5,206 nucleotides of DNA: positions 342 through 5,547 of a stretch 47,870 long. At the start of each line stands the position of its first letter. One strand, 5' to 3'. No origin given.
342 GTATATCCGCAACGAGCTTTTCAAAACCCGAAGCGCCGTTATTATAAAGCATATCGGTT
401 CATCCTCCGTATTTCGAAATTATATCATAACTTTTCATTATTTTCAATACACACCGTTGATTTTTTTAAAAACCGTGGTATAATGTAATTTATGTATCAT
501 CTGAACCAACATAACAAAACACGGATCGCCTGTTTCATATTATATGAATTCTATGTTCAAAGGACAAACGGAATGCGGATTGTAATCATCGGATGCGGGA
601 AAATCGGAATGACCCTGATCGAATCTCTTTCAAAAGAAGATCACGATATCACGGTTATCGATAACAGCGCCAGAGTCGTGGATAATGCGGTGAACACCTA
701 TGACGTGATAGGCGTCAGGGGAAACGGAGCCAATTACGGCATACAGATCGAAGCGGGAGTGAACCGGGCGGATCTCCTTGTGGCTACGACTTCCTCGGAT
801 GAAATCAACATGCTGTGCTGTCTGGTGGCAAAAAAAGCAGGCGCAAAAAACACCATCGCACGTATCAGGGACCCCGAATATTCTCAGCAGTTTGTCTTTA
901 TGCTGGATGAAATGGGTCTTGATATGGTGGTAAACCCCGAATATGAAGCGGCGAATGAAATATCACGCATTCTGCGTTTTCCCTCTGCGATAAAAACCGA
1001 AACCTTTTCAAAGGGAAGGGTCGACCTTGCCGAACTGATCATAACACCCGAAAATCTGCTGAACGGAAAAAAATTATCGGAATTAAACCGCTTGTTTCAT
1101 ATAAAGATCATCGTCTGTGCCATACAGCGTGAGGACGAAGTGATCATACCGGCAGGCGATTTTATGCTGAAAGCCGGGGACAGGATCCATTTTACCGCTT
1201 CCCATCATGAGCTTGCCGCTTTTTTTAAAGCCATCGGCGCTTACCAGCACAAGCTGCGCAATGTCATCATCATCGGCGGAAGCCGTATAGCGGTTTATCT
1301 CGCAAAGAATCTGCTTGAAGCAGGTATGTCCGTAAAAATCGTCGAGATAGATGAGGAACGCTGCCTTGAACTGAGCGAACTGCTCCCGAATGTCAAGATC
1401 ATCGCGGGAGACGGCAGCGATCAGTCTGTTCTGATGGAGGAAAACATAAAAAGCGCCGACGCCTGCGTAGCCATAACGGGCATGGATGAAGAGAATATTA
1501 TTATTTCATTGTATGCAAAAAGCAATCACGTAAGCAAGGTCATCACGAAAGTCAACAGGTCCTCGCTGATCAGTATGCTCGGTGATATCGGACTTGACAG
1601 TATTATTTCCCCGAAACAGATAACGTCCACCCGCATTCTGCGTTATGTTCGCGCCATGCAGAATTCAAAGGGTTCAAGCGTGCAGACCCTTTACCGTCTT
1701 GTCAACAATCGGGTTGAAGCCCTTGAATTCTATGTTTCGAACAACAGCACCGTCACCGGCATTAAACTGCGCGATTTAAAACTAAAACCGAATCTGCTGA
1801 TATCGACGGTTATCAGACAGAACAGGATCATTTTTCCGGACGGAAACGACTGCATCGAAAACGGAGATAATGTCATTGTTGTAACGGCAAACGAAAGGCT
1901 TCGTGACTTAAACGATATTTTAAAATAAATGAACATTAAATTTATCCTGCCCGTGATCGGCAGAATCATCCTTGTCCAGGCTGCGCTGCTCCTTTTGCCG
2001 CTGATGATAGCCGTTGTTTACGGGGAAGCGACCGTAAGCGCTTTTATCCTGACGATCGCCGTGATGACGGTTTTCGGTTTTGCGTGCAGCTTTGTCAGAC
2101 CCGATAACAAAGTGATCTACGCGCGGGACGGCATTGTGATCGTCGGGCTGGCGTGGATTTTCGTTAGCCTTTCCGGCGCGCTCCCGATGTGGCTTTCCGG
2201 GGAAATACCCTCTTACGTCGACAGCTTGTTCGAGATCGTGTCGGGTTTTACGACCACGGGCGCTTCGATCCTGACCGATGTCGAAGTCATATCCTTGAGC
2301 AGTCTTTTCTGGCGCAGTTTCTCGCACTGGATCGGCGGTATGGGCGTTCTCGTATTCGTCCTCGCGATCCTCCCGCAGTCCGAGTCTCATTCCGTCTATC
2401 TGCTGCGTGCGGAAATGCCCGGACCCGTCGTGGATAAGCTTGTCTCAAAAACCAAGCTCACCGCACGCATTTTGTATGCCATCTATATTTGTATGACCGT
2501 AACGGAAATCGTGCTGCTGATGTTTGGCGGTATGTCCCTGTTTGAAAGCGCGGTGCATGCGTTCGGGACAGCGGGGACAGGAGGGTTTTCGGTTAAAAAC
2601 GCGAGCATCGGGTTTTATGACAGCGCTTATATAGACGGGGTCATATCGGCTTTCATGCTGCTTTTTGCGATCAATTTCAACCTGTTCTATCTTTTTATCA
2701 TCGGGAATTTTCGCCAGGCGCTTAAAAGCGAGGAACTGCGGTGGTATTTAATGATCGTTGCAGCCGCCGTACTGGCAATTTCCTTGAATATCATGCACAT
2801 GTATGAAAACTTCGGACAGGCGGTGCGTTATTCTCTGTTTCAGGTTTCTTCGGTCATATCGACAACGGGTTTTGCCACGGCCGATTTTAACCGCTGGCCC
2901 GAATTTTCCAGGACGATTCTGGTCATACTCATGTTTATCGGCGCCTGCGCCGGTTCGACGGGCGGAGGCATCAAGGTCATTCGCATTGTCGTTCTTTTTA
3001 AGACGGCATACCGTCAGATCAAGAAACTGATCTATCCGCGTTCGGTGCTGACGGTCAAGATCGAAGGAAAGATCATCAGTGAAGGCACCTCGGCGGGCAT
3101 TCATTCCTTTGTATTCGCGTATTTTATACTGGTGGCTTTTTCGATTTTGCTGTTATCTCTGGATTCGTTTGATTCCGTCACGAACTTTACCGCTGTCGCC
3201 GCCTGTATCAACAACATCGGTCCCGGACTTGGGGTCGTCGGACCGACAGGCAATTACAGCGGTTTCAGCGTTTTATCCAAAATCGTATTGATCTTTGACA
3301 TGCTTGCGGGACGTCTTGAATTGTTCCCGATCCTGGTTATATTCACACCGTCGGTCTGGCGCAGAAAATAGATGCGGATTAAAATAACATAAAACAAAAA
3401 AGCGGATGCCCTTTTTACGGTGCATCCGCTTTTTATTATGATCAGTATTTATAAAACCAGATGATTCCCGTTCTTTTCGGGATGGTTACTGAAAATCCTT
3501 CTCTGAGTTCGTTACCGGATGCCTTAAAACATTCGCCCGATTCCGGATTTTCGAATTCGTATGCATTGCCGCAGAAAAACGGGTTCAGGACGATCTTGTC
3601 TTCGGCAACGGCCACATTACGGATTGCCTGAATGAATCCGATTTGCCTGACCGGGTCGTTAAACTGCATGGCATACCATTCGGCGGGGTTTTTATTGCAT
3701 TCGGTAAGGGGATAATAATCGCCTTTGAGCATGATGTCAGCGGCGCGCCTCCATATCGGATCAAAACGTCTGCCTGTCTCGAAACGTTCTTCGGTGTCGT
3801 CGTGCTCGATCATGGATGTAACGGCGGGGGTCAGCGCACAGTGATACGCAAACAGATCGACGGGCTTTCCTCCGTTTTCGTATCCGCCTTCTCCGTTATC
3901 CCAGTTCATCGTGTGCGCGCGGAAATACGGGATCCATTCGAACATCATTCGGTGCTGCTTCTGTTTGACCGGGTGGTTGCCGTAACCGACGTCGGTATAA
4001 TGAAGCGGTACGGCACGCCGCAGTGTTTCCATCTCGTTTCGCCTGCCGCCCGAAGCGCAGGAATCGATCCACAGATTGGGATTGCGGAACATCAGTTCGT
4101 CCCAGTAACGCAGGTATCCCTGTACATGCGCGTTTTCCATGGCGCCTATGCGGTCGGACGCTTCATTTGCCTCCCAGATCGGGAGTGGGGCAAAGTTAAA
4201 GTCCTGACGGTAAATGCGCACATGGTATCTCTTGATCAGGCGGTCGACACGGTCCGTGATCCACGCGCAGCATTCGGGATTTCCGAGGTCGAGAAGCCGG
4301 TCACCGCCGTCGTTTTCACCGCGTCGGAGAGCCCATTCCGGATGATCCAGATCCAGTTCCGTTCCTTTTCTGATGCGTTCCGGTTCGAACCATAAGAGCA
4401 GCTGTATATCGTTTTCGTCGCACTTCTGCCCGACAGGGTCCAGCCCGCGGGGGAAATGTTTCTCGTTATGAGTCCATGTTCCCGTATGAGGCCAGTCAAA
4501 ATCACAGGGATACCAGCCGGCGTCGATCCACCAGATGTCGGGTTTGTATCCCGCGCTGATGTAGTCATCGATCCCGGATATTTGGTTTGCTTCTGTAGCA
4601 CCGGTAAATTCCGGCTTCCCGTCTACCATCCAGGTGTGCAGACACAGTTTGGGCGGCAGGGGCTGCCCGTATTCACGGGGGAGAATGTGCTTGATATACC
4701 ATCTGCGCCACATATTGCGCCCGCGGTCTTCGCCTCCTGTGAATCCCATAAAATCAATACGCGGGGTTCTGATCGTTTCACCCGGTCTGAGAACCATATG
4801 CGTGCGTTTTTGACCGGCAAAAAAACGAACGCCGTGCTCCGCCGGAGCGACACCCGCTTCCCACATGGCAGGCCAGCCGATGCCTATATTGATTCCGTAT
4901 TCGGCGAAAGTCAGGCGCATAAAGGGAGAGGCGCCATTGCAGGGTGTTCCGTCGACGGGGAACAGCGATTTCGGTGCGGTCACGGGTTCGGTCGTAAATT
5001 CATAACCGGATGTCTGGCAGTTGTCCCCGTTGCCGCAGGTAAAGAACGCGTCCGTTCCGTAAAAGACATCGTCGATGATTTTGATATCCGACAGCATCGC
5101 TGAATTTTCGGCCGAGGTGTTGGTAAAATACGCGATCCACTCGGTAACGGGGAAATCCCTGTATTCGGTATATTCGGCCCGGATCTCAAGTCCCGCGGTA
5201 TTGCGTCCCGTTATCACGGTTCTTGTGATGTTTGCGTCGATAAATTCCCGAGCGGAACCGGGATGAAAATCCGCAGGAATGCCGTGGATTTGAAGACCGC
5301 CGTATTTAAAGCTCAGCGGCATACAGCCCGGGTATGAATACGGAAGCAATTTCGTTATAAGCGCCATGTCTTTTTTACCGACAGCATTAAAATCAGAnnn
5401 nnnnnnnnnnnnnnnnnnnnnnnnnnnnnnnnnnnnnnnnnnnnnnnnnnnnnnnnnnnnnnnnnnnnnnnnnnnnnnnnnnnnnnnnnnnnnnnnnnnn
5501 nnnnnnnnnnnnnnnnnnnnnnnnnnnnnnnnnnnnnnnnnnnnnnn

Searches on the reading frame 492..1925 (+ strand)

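Call 14: search_protein_families(library=pfam, proteins=[window:492-1925:+], max_evalue=0.001)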
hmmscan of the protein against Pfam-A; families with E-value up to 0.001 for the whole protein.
window:492-1925:+ (478 aa): 12 families
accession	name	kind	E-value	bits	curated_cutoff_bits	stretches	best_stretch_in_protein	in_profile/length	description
PF02254.24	TrkA_N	-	1.1e-51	174.4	23.8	2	258-374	1-116/116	TrkA-N domain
PF02080.26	TrkA_C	-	2.4e-24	85.5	27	2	179-248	1-70/71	TrkA-C domain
PF13241.12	NAD_binding_7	-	4.9e-13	50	22.1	2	25-117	5-86/104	Putative NAD(P)-binding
PF00070.33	Pyr_redox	-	9.7e-08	32.9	22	0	29-64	1-39/82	Pyridine nucleotide-disulphide oxidoreductase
PF06241.17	Castor_Poll_mid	-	5.6e-07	29.9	26.7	0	390-471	10-94/104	Castor and Pollux, part of voltage-gated ion channel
PF03807.23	F420_oxidored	-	2.9e-06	28.2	21.6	0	29-71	1-45/94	NADP oxidoreductase coenzyme F420-dependent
PF03435.24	Sacchrp_dh_NADP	-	5e-06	27.3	25.1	1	30-97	1-73/129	Saccharopine dehydrogenase NADP binding domain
PF07992.20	Pyr_redox_2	-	5.6e-06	26.4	26.1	0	252-288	137-175/291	Pyridine nucleotide-disulphide oxidoreductase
PF01488.26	Shikimate_DH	-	1.3e-05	25.7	24.3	0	23-105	8-88/138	Shikimate / quinate 5-dehydrogenase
PF03446.21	NAD_binding_2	-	0.00012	22.6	21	0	30-70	2-42/161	NAD binding domain of 6-phosphogluconate dehydrogenase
PF02826.25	2-Hacid_dh_C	-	0.00023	21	25.1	0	20-64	29-73/178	D-isomer specific 2-hydroxyacid dehydrogenase, NAD binding domain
PF13738.12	Pyr_redox_3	-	0.00025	20.8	30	0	215-289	126-198/305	Pyridine nucleotide-disulphide oxidoreductase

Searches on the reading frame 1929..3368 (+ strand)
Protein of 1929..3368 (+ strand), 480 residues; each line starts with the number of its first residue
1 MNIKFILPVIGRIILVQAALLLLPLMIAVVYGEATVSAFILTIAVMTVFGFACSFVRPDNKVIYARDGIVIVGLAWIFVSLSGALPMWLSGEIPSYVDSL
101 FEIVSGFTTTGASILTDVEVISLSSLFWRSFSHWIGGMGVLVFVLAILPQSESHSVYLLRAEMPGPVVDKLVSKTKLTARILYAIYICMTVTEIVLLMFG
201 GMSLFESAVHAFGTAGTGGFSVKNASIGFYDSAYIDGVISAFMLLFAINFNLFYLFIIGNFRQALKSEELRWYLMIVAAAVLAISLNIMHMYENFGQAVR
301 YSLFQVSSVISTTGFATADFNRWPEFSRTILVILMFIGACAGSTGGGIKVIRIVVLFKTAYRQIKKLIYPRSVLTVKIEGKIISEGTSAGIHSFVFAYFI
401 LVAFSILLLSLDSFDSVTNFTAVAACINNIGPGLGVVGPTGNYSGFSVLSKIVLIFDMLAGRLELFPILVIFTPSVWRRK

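Call 14: search_protein_families(library=pfam, proteins=[window:1929-3368:+], max_evalue=0.001)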
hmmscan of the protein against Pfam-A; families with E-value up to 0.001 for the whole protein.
window:1929-3368:+ (480 aa): 1 family
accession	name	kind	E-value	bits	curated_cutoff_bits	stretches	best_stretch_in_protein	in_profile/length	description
PF02386.22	TrkH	-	1.2e-65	222.3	27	1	36-473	6-491/502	Cation transport protein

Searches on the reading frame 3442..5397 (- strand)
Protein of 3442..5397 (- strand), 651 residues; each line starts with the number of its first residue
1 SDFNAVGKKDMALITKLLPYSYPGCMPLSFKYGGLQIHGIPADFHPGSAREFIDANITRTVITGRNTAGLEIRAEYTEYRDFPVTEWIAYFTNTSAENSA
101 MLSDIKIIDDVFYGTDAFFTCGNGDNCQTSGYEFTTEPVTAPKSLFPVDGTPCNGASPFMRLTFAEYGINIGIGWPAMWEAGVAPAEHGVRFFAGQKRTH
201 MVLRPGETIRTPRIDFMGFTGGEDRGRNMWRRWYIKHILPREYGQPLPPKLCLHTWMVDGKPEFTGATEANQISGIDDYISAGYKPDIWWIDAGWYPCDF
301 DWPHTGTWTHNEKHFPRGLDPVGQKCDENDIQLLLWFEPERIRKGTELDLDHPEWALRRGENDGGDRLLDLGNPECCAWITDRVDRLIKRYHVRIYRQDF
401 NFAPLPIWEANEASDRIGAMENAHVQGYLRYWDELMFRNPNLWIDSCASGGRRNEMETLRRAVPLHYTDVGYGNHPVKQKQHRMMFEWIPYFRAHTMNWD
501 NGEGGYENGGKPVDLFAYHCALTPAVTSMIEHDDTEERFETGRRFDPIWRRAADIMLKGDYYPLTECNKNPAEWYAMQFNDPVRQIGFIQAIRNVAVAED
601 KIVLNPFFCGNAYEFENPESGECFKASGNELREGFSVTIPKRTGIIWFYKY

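Call 14: search_protein_families(library=pfam, proteins=[window:3442-5397:-], max_evalue=0.001)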
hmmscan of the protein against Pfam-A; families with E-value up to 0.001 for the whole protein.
window:3442-5397:- (651 aa): 1 family
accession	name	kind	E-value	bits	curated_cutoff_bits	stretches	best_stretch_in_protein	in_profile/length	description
PF02065.24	Melibiase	-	1.7e-20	73.7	27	1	288-459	74-250/347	Melibiase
